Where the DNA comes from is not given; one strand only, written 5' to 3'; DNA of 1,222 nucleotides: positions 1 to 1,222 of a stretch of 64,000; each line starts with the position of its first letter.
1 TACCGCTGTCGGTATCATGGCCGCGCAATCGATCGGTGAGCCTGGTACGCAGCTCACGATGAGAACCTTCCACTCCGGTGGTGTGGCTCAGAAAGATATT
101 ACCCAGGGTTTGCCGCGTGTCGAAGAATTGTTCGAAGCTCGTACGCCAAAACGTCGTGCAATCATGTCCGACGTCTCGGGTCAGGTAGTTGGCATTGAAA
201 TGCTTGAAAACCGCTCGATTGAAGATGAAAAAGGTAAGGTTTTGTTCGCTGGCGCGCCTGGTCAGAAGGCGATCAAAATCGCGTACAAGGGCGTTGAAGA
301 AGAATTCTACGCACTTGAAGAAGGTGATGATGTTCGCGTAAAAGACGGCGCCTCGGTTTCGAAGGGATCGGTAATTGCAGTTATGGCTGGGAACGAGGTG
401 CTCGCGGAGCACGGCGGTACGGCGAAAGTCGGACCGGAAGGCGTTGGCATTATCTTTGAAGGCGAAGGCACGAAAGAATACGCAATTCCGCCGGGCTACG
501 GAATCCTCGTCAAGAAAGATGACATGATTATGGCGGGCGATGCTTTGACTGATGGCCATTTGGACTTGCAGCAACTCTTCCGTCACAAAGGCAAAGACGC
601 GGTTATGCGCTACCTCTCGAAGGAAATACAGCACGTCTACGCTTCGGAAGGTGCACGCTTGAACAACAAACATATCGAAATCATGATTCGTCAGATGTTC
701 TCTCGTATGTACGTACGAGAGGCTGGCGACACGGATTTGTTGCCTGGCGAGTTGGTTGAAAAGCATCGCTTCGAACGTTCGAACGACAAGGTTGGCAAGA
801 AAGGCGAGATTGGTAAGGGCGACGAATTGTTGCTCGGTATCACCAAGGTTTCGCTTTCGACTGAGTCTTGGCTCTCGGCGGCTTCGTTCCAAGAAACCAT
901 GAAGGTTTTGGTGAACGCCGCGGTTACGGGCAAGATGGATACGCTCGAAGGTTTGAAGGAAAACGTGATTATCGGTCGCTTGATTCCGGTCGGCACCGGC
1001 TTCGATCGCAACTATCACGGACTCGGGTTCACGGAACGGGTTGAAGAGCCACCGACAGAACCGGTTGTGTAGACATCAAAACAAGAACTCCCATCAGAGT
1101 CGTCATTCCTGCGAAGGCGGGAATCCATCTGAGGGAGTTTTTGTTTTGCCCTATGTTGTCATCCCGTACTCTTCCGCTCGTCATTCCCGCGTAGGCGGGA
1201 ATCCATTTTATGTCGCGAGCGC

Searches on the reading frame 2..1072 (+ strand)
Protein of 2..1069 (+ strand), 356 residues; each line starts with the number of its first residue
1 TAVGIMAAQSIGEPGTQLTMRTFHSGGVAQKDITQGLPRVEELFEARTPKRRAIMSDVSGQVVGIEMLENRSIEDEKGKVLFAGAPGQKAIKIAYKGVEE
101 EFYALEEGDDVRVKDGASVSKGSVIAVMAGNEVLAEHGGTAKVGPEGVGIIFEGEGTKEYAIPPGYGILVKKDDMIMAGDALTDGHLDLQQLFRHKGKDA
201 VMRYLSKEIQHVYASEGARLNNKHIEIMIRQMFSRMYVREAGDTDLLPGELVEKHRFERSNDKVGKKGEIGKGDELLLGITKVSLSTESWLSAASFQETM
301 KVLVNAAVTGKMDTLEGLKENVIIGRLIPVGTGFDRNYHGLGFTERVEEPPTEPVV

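Call 21: search_protein_families(library=pfam, proteins=[window:17-1072:+], max_evalue=0.00001)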
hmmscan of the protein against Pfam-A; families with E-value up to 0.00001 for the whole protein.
window:17-1072:+ (351 aa): 1 family
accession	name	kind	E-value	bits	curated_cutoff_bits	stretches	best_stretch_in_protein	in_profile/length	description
PF04998.22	RNA_pol_Rpb1_5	-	5.7e-31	108.4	28.5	1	1-282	77-266/267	RNA polymerase Rpb1, domain 5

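Call 63: find_homologous_proteins(query=window:2-1069:+, max_evalue=1e-20)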
Query window:2-1069:+ (356 aa): 7984 proteins with E <= 1e-20 among 8000 candidates; the best 120 are listed.
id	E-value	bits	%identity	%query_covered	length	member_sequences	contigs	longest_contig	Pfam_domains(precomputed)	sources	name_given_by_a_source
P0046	2.3e-124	433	62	94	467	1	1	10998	PF04998.23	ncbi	-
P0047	3.8e-121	422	62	94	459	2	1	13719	PF04998.23,PF01333.26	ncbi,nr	ncbi:DNA-directed RNA polymerase subunit beta', partial [Candidatus Uhrbacteria bacterium]|nr:DNA-di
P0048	1.0e-119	418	59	96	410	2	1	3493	PF25984.1,PF04998.23,PF01333.26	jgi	jgi:DNA-directed RNA polymerase subunit beta'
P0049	1.0e-118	414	60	96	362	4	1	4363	PF05896.18,PF04998.23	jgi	jgi:DNA-directed RNA polymerase subunit beta'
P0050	1.8e-118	414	61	94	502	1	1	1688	PF04998.23,PF21668.4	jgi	jgi:DNA-directed RNA polymerase subunit beta'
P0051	4.3e-118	412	60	94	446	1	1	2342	PF25984.1,PF04998.23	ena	-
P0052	1.1e-117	411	58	96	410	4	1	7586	PF13375.13,PF04998.23,PF01333.26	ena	-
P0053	1.8e-117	410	60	92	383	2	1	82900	PF04998.23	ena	-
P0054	2.3e-117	410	59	95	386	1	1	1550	PF04998.23,PF01333.26,PF21668.4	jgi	jgi:DNA-directed RNA polymerase subunit beta'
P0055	2.3e-117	410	59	94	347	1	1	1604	PF04998.23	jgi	jgi:DNA-directed RNA polymerase subunit beta'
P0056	4.0e-117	409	60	94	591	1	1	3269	PF04998.23,PF05000.23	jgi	jgi:DNA-directed RNA polymerase subunit beta'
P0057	5.0e-117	409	60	94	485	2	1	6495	PF04998.23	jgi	jgi:DNA-directed RNA polymerase subunit beta'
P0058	8.6e-117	408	59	95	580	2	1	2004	PF04998.23,PF05000.23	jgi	jgi:DNA-directed RNA polymerase subunit beta'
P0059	9.3e-116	405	59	94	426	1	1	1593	PF04998.23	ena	-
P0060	1.1e-115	404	59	94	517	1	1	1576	PF25984.1,PF04998.23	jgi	-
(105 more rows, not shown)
